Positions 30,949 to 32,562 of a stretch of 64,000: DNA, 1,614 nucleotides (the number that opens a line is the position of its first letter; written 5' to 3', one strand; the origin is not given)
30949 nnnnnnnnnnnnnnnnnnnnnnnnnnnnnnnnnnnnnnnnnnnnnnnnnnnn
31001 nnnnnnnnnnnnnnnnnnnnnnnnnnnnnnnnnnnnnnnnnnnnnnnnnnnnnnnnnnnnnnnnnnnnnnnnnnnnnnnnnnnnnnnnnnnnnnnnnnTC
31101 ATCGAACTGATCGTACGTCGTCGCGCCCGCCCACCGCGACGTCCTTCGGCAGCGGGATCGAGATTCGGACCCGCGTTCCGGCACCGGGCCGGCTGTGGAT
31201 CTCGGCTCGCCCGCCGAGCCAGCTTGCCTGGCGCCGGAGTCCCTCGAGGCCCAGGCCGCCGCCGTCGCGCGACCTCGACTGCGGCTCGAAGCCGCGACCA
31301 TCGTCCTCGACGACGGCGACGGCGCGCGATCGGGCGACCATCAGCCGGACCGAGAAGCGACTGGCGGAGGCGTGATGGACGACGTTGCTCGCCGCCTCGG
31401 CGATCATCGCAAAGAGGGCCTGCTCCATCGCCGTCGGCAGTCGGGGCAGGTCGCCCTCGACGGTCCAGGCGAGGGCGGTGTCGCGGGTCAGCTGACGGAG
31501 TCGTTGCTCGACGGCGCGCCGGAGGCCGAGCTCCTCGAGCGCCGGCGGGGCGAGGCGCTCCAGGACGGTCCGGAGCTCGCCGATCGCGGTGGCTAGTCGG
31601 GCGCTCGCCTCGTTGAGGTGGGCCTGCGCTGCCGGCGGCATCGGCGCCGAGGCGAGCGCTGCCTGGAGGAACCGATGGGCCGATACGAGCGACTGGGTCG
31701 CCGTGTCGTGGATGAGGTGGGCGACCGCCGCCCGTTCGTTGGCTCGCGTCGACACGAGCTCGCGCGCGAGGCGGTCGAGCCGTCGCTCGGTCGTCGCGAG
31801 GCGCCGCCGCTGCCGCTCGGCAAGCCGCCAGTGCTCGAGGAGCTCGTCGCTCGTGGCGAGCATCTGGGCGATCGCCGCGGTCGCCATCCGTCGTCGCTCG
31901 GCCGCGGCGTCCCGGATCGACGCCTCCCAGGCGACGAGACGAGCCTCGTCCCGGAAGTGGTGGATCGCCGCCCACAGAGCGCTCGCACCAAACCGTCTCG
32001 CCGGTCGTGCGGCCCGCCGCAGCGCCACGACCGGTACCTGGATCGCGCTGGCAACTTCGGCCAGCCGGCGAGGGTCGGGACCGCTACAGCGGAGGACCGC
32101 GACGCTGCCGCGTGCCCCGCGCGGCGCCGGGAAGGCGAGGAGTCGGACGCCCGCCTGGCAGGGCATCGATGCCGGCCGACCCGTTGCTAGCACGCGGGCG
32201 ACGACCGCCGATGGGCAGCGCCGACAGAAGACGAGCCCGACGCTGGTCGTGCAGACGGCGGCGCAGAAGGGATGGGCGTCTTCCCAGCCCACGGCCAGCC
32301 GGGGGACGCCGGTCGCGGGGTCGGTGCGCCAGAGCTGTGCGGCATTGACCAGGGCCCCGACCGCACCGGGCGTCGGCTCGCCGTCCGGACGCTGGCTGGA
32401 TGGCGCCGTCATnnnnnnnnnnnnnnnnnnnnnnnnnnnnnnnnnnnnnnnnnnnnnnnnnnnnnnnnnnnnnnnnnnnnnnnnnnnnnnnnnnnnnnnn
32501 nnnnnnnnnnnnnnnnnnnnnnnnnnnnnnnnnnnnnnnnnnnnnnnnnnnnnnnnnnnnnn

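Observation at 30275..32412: Cytoplasmic Cys-rich two-component system embedded in the flagellar locus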

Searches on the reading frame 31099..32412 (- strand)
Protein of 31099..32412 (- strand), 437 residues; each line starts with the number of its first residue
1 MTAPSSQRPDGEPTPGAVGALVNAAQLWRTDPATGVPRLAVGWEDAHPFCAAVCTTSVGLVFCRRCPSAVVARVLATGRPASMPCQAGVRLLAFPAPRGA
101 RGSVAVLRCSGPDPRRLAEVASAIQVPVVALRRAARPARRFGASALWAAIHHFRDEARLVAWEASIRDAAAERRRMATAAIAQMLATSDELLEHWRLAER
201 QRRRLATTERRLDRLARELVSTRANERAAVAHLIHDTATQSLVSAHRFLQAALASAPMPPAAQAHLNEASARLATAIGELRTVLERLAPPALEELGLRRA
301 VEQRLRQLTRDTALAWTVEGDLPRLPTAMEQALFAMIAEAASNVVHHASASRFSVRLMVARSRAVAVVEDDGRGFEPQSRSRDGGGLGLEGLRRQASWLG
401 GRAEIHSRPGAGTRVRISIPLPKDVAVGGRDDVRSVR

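Call 3: search_protein_families(library=pfam, proteins=[window:31099-32412:-], max_evalue=0.01)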
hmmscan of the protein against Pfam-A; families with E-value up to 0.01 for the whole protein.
window:31099-32412:- (437 aa): 4 families
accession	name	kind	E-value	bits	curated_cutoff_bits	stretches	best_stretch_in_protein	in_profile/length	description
PF02518.31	HATPase_c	-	2.9e-12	47.4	26.4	1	330-422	3-110/111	Histidine kinase-, DNA gyrase B-, and HSP90-like ATPase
PF07730.19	HisKA_3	-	3.7e-08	34.2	24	1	226-292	1-68/68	Histidine kinase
PF13581.12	HATPase_c_2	-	0.00011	22.6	27.4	1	325-389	24-102/127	Histidine kinase-like ATPase domain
PF25803.1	Spectrin_SYNE1_2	-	0.00088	20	27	1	163-219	13-71/113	Nesprin-1, spectrin repeats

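Call 6: search_protein_families(library=ncbifam, proteins=[window:31099-32412:-], max_evalue=1)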
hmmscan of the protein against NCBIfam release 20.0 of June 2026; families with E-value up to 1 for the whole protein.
window:31099-32412:- (437 aa): 21 families
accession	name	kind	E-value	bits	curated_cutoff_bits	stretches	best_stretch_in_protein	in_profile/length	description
NF052443.1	SensHisKinMctS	equivalog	4.2e-28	97.9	700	1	201-421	227-448/457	two-component system sensor histidine kinase MctS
NF008649.0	PRK11644.1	equivalog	8e-23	80.9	408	1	206-420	283-495/499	signal transduction histidine-protein kinase/phosphatase UhpB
NF052531.1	Strep_LiaS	equivalog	1.8e-19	70.2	450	1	224-421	130-327/328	envelope stress sensor histidine kinase LiaS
NF008184.0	PRK10935.1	equivalog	3.6e-16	58.9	553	1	225-421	362-559/565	nitrate/nitrite two-component system sensor histidine kinase NarQ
NF047786.1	his_kin_MadS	equivalog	1.2e-15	57.6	500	1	194-420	201-434/434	MadS family sensor histidine kinase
NF007896.0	PRK10600.1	equivalog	8e-14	51.2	578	1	224-418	388-582/598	nitrate/nitrite two-component system sensor histidine kinase NarX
NF010411.0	PRK13837.1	equivalog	1.6e-05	23.1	647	1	364-431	608-685/828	two-component system VirA-like sensor kinase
NF007688.0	PRK10364.1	equivalog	0.0012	17.7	479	1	127-421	142-451/460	two-component system sensor histidine kinase ZraS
NF007835.0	PRK10547.1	equivalog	0.0044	15.7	793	1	383-422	485-524/670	chemotaxis protein CheA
NF011874.0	PRK15347.1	equivalog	0.0061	14.6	852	1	378-422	571-615/921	two component system sensor kinase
NF008468.0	PRK11360.1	equivalog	0.0073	14.7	646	1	313-422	488-609/616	two-component system sensor histidine kinase AtoS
NF041832.1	near_NosP_CTERM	subfamily_domain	0.027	13.5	400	1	373-423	177-227/370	NahK/ErcS family hybrid sensor histidine kinase/response regulator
NF007898.0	PRK10604.1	equivalog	0.031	13.4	478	1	341-421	328-423/433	two-component system sensor histidine kinase RstB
NF041947.1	LuxQ_Vibrio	equivalog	0.046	11.6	1200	1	379-422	654-697/843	quorum-sensing autoinducer 2 sensor kinase/phosphatase LuxQ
TIGR02966.1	phoR_proteo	equivalog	0.057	12.4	334.2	0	373-417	271-331/333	phosphate regulon sensor histidine kinase PhoR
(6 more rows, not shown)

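Call 18: find_related_loci(query=window:31099-32412:-, collection=genome_contigs, flank=10000)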
Query window:31099-32412:- (437 aa) in genome_contigs; peptide patterns used: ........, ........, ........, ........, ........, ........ (x = any residue, [..] = any of these).
598 stretches matched a pattern (row limit reached: there are more); 392 encode a relative of the query (tblastn E <= 1e-3); the best 80 are kept; 80 distinct loci.
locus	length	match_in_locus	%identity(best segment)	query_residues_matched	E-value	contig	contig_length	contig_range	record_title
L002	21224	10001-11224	74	18-424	1e-180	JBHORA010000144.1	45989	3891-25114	MAG: Chloroflexota bacterium isolate A0_42 coassembly_Ak141_524610, whole genome shotgun sequence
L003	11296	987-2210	72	20-426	7e-170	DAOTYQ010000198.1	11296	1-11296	MAG TPA_asm: Chloroflexota bacterium isolate H27_376 k135_1712400, whole genome shotgun sequence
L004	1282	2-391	71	301-431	4e-52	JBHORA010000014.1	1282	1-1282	MAG: Chloroflexota bacterium isolate A0_42 coassembly_Ak141_412440, whole genome shotgun sequence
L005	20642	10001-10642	36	212-423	1e-29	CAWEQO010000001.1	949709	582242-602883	MAG: uncultured Chloroflexia bacterium isolate MFD01721.bin.2.179 genome assembly, contig: contig_11661, whole genome sh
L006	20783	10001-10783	34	170-424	6e-29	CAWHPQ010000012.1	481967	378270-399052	MAG: uncultured delta proteobacterium isolate MFD04716.bin.3.528 genome assembly, contig: contig_209, whole genome shotg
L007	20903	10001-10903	32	121-424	1e-28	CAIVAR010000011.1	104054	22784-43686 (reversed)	MAG: uncultured Anaeromyxobacter sp. isolate Ja1-D5_bin-407 genome assembly, contig: bin-407:011/186, whole genome shotg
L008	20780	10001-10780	33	170-423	1e-28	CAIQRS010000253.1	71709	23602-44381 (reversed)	MAG: uncultured Anaeromyxobacter sp. isolate Ja2-D4_bin-1268 genome assembly, contig: bin-1268:253/285, whole genome sho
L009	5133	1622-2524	33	121-424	2e-28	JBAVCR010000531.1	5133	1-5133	MAG: Anaeromyxobacteraceae bacterium isolate MFD04419_ilm_asm_bin16 k127_136120, whole genome shotgun sequence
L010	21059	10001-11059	31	51-423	1e-27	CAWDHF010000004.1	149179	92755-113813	MAG: uncultured delta proteobacterium isolate MFD04716.bin.1.139 genome assembly, contig: contig_22297, whole genome sho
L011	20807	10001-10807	34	168-427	3e-27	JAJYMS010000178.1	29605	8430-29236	MAG: Bacillota bacterium isolate DBS2-4.bin160 NODE_2582_length_29605_cov_2.12413, whole genome shotgun sequence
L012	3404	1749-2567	34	175-430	2e-27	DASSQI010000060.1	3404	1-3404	MAG TPA_asm: Anaeromyxobacteraceae bacterium isolate SMAG_U458 k141_1201414, whole genome shotgun sequence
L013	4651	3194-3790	40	231-423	2e-27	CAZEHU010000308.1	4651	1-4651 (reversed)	MAG TPA_asm: uncultured Myxococcales bacterium isolate SRP167671_co2_188 genome assembly, contig: NODE_20727_length_4651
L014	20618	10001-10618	38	217-423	2e-27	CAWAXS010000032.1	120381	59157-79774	MAG: uncultured Actinomycetes bacterium isolate MFD05942.bin.1.35 genome assembly, contig: contig_46384, whole genome sh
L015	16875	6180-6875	37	193-421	4e-27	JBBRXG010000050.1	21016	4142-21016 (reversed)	MAG: Gaiellales bacterium isolate La4_metabat2.179 La4_metabat2.179_K_3012737_L_21016_cov_17.7549, whole genome shotgun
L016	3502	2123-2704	35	226-421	5e-27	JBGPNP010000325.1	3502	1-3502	MAG: Gaiellaceae bacterium isolate OBJ_0618_7090110_211 k141_8328604_length_3502_cov_17.9595, whole genome shotgun seque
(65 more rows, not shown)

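Call 74: search_solved_structures(query=window:31099-32412:-, max_evalue=0.001)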
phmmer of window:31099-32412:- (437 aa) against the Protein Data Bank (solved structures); distinct sequences matched with E-value up to 0.001: 12.
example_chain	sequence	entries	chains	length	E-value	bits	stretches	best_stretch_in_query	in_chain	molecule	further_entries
4gt8_A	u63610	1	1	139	1.6e-09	40.8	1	324-424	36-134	Sensor protein vraS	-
3zxo_A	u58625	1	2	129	2.2e-09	40.4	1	298-422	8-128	REDOX SENSOR HISTIDINE KINASE RESPONSE REGULATOR DEVS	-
8sbm_A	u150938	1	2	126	5.9e-09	39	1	298-422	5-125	GAF domain-containing protein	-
3zxq_A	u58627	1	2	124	2.3e-07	33.7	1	296-421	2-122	HYPOXIA SENSOR HISTIDINE KINASE RESPONSE REGULATOR DOST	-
3gig_A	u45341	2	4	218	7.2e-07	32.1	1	201-420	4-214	Sensor histidine kinase desK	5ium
7ssj_A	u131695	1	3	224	1e-06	31.6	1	206-420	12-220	Sensor histidine kinase DesK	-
3gie_A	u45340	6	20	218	9.2e-06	28.5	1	201-420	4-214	Sensor histidine kinase desK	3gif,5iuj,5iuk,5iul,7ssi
3ehf_A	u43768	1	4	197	1.1e-05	28.2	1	223-420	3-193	Sensor kinase (YocF protein)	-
4r39_A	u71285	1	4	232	1.4e-05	27.9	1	312-424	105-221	Blue-light-activated histidine kinase 2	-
4r3a_A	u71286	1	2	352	3.5e-05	26.6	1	312-424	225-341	Blue-light-activated histidine kinase 2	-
3ehh_A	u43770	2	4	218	4.2e-05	26.3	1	201-420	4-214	Sensor kinase (YocF protein)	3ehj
3ehg_A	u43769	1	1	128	0.001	21.8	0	329-420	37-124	Sensor kinase (YocF protein)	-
